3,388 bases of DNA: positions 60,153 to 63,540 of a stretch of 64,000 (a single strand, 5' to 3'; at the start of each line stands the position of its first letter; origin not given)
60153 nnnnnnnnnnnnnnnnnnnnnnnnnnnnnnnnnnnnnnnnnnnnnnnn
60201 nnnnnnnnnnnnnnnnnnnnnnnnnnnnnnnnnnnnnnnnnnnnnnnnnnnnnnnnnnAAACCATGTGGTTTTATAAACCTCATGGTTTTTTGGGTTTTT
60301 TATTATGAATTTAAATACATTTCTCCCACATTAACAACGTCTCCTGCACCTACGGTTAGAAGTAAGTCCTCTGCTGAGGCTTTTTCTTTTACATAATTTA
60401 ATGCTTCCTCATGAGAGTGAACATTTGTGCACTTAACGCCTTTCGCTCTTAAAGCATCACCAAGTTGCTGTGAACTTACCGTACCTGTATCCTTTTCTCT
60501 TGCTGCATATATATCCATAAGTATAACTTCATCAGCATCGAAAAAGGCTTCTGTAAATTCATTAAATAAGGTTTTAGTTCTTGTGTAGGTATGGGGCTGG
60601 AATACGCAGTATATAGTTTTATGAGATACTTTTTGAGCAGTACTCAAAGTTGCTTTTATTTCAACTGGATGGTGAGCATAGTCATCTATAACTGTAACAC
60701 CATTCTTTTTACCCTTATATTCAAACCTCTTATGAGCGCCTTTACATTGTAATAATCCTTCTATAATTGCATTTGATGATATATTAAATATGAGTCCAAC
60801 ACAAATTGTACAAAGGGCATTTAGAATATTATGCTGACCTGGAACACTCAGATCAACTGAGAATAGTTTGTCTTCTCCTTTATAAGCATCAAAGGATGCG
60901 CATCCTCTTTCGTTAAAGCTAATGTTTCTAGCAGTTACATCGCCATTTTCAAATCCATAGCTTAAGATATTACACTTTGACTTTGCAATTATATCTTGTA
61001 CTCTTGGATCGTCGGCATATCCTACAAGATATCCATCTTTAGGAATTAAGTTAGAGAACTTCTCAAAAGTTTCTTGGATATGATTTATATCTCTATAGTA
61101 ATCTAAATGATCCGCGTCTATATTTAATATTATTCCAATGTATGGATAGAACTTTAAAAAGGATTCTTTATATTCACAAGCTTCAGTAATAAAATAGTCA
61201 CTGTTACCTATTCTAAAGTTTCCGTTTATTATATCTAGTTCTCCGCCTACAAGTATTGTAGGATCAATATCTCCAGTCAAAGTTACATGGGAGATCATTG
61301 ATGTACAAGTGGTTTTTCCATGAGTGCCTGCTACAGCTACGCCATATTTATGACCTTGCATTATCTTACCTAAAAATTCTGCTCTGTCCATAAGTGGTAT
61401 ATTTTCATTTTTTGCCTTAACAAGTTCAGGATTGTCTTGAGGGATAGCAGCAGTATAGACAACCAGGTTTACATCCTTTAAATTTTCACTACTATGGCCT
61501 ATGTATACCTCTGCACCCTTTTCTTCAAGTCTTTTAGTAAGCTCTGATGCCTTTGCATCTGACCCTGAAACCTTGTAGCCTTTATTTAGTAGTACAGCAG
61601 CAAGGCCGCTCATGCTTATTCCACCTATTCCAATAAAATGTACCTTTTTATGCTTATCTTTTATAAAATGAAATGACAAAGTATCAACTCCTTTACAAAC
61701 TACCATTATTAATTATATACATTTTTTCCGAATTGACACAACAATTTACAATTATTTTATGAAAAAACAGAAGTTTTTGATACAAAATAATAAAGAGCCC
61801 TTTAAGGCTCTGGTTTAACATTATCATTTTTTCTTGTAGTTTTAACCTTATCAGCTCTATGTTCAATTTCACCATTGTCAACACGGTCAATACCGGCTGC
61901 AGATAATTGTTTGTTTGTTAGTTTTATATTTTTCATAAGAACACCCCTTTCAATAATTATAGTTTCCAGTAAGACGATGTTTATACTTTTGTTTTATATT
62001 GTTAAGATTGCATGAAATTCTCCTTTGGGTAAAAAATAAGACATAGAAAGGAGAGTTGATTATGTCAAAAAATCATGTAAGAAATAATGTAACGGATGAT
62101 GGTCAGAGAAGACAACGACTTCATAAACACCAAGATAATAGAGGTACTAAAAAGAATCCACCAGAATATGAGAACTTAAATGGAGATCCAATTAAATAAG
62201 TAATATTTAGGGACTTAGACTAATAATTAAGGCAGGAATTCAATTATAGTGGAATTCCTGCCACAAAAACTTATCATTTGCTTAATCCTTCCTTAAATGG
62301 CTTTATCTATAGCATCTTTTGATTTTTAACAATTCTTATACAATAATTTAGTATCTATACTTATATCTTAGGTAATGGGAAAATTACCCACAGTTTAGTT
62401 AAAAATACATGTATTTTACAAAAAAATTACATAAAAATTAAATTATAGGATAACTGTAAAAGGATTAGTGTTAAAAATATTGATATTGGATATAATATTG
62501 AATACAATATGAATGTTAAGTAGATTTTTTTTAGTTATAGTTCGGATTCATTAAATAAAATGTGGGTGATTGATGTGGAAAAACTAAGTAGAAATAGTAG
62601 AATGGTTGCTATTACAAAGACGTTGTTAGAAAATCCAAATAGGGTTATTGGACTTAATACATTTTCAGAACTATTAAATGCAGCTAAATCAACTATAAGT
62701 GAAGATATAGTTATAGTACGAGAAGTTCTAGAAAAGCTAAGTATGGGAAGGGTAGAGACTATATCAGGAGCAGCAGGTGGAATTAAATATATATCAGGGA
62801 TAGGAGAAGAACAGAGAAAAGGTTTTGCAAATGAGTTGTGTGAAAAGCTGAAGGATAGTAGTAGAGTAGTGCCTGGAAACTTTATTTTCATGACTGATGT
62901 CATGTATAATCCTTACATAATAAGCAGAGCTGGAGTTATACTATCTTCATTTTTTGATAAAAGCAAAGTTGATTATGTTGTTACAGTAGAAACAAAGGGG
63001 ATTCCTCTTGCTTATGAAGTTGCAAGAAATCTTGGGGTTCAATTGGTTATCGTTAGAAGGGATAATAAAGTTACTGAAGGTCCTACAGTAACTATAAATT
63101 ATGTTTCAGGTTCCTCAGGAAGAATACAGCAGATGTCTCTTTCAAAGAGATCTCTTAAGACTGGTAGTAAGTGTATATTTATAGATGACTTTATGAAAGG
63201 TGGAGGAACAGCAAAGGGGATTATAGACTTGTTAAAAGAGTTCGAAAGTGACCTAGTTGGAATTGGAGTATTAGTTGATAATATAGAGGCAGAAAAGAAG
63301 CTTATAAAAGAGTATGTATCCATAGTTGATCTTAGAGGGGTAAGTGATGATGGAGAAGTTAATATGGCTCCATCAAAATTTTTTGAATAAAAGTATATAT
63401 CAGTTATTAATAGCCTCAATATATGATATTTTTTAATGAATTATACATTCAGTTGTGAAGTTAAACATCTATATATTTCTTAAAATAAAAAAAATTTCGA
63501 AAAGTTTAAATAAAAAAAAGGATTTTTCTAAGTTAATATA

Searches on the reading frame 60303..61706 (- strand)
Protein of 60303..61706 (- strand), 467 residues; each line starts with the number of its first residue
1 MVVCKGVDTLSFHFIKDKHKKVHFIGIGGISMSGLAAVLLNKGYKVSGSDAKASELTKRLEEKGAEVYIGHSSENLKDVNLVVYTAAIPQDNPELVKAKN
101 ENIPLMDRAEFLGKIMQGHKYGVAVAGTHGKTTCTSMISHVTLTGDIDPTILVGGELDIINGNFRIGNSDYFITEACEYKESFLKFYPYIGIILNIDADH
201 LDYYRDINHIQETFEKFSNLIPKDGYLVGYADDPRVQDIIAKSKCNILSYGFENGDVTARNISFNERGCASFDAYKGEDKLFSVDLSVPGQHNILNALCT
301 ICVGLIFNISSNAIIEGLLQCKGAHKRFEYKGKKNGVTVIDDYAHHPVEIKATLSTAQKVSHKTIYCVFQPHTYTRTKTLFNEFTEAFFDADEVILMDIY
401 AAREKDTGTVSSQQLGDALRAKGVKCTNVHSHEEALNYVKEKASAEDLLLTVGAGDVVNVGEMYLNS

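Call 70: search_protein_families(library=pfam, proteins=[window:60303-61706:-], max_evalue=0.00001)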
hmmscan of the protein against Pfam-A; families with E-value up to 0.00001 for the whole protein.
window:60303-61706:- (467 aa): 3 families
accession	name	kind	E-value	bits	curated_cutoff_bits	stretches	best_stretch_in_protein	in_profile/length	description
PF01225.30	Mur_ligase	-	1.6e-33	115.4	21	1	21-119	1-94/95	Mur ligase family, catalytic domain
PF08245.18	Mur_ligase_M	-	2.4e-28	99.9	24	1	125-303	1-199/200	Mur ligase middle domain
PF02875.26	Mur_ligase_C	-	1.2e-23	84.7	28.4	1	327-455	2-127/127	Mur ligase, glutamate ligase domain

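Call 76: find_encoding_contigs(protein=window:60303-61706:-, flank=10000, max_places=1)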
Protein window:60303-61706:- (467 aa): no gene with exactly this product is on record in the collection.

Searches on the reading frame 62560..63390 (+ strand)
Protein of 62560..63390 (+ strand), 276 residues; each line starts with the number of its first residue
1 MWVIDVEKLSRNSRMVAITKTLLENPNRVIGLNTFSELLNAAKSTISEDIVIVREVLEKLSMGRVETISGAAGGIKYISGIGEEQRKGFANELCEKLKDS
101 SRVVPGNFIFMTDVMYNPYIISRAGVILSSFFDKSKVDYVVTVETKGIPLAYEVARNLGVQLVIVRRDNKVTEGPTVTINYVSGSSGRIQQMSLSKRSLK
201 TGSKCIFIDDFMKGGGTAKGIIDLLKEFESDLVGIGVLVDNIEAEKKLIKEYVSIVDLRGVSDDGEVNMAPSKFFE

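Call 70: search_protein_families(library=pfam, proteins=[window:62560-63390:+], max_evalue=0.00001)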
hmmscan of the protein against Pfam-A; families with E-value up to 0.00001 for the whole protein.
window:62560-63390:+ (276 aa): 2 families
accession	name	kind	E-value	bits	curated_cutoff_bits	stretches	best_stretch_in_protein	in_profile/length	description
PF09182.16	PuR_N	-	2.6e-28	98.2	24.6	1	11-78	2-69/70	Bacterial purine repressor, N-terminal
PF00156.33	Pribosyltran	-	2e-20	73.2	26.3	1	134-256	27-141/158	Phosphoribosyl transferase domain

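Call 74: find_encoding_contigs(protein=window:62560-63390:+, flank=10000, max_places=1)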
Protein window:62560-63390:+ (276 aa): no gene with exactly this product is on record in the collection.
